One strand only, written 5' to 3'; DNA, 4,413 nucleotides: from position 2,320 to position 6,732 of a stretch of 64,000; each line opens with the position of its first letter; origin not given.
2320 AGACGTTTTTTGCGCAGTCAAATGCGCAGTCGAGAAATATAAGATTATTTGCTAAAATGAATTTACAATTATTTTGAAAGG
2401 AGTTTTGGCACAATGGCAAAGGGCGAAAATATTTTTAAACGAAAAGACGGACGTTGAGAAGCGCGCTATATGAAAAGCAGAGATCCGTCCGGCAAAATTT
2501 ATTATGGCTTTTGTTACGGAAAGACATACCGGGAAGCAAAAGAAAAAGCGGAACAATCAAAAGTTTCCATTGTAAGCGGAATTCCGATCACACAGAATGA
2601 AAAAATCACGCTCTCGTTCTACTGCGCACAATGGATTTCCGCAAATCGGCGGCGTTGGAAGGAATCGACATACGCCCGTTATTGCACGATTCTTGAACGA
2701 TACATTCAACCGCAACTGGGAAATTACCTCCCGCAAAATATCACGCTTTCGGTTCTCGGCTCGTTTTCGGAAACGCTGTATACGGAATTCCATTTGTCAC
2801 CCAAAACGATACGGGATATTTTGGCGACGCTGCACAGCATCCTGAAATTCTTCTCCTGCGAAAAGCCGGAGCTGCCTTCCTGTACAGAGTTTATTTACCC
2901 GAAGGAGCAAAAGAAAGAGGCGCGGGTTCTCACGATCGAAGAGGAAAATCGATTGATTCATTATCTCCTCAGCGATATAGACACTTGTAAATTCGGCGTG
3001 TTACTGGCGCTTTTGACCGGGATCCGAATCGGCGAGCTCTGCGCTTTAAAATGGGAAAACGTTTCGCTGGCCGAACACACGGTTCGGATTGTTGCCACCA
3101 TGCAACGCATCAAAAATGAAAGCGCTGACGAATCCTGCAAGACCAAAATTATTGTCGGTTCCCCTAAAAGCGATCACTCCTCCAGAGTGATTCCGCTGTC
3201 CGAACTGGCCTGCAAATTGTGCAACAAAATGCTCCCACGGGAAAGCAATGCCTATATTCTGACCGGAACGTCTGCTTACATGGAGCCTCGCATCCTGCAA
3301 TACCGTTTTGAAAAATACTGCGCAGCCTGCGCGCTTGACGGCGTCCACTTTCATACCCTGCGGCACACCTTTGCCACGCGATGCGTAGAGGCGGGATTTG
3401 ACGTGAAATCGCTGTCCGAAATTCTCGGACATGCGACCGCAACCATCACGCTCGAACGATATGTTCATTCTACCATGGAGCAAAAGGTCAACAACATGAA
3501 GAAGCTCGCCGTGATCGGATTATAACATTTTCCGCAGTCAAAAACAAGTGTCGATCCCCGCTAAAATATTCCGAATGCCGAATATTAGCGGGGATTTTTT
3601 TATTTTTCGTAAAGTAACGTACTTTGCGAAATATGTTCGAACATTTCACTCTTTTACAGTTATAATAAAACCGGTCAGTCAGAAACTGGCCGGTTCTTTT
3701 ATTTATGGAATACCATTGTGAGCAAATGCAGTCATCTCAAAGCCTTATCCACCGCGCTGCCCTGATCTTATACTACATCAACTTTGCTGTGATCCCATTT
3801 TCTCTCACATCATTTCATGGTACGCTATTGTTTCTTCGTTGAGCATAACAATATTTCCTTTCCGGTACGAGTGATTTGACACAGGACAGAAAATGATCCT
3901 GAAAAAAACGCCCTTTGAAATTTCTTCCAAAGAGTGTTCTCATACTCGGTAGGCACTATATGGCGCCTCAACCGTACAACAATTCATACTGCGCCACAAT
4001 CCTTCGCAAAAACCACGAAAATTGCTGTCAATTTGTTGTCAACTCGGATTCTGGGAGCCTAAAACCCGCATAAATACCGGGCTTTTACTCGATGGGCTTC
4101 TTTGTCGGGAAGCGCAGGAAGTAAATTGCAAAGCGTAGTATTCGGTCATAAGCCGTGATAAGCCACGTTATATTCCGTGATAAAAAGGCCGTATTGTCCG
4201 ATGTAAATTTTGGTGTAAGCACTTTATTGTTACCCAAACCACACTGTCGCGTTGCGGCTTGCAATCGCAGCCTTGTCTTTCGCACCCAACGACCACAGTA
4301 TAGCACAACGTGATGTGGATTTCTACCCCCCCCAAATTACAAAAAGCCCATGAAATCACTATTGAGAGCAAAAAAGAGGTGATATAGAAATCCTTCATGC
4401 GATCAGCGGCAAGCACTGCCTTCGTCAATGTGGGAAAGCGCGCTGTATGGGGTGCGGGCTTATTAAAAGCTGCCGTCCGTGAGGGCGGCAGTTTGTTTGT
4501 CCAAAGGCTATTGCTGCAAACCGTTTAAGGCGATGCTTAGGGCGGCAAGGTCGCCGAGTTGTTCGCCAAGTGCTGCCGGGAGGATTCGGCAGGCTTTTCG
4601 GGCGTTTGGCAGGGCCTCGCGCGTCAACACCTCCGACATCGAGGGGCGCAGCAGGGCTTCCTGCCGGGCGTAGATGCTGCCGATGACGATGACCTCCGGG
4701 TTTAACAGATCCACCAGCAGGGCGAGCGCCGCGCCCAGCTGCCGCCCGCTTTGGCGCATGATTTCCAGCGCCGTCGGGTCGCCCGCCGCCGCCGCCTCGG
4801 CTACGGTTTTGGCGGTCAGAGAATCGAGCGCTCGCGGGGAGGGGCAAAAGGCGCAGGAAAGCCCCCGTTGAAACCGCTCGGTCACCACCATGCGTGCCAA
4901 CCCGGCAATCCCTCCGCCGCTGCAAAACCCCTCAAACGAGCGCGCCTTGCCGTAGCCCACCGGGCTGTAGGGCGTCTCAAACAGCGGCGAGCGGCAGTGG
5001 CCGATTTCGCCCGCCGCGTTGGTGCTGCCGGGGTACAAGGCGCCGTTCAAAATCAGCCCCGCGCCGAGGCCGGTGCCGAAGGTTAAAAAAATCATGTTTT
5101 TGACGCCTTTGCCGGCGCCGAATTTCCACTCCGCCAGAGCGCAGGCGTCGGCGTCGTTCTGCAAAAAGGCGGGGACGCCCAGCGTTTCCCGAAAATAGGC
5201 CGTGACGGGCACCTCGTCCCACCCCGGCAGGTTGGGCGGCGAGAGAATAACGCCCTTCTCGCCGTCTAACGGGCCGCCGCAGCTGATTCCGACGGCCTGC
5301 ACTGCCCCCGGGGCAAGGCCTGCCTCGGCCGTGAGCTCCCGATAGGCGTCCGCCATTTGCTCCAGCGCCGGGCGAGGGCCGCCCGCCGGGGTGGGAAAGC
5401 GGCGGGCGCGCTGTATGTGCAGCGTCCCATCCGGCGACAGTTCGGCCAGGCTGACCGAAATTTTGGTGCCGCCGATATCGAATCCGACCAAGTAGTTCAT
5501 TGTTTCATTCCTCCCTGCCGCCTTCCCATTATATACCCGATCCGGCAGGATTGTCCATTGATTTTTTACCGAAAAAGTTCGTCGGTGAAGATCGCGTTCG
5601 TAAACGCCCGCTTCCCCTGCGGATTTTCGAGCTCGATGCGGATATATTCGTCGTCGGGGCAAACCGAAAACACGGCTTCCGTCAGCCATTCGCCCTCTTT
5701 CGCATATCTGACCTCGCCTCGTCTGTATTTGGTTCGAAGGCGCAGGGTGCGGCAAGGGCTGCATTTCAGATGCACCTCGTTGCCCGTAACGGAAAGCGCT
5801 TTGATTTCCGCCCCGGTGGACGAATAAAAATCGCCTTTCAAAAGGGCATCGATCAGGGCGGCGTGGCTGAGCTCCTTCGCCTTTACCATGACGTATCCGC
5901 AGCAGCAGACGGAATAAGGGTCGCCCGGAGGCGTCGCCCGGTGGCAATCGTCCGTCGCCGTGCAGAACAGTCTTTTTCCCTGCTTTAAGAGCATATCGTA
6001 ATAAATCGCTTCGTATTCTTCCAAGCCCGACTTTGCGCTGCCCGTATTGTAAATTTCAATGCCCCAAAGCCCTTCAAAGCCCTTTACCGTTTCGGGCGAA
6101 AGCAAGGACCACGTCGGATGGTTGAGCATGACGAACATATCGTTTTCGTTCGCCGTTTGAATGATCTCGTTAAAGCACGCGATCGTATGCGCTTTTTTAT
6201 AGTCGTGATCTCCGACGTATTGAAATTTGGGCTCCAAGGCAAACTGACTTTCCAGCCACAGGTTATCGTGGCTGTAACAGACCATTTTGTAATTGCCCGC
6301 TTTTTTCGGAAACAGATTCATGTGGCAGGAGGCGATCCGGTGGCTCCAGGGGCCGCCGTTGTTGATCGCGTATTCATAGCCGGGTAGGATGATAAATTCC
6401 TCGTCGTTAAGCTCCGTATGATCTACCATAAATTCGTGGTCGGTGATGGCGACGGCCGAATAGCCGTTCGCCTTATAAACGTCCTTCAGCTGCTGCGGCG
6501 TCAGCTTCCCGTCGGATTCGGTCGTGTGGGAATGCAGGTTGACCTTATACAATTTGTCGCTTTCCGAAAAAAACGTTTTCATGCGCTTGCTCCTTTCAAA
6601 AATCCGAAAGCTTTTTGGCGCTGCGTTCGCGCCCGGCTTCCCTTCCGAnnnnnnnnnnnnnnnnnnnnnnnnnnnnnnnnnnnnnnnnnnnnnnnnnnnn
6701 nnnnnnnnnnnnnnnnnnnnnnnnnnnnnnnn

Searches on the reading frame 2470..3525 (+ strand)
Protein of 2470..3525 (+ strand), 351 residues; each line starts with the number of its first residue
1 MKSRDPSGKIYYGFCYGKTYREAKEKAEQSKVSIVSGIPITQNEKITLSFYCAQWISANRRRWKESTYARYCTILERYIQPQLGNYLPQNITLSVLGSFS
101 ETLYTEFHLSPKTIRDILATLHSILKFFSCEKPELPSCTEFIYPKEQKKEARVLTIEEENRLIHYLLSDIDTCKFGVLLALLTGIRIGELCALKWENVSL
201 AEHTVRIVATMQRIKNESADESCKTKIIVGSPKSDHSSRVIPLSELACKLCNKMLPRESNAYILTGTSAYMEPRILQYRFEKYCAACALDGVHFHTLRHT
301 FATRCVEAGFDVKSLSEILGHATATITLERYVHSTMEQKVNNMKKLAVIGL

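Call 104: search_protein_families(library=pfam, proteins=[window:2470-3525:+], max_evalue=0.001)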
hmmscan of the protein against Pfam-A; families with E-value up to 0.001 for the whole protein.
window:2470-3525:+ (351 aa): 3 families
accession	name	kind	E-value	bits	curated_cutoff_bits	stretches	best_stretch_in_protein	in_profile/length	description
PF00589.27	Phage_integrase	-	9e-25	87.9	27.1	1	153-337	2-171/172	Phage integrase family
PF14659.12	Phage_int_SAM_3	-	1.5e-06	28.7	22.6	1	47-92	1-46/58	Phage integrase, N-terminal SAM-like domain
PF22022.2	Phage_int_M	-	0.00051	20.7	27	0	53-94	6-47/96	Phage integrase central domain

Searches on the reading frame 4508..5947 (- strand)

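Call 70: search_protein_families(library=pfam, proteins=[window:4508-5947:-], max_evalue=0.001)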
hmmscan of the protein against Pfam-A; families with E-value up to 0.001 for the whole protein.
window:4508-5947:- (479 aa): 3 families
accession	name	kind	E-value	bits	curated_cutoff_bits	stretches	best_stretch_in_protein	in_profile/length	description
PF00480.26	ROK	-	4.5e-47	161.4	22.9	1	154-473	2-291/294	ROK family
PF02685.22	Glucokinase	-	9.7e-05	22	22.1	0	157-406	4-241/314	Glucokinase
PF01869.26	BcrAD_BadFG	-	0.00091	19.3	31.5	0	154-219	1-65/271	BadF/BadG/BcrA/BcrD ATPase family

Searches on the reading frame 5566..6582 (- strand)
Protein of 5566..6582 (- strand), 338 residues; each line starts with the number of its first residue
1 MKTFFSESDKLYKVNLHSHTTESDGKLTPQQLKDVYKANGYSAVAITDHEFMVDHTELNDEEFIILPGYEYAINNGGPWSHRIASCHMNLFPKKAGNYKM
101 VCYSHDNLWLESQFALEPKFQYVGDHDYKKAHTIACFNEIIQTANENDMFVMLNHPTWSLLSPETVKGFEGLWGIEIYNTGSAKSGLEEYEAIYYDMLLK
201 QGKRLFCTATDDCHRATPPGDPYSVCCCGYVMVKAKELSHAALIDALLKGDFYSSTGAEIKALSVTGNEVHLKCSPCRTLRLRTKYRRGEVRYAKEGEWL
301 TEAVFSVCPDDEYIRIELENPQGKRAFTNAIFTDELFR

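Call 70: search_protein_families(library=pfam, proteins=[window:5566-6582:-], max_evalue=0.001)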
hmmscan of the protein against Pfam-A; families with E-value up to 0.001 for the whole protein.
window:5566-6582:- (338 aa): 1 family
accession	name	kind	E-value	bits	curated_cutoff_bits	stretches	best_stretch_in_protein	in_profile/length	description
PF02811.25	PHP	-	4.6e-06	27.5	26.4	1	16-121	2-107/164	PHP domain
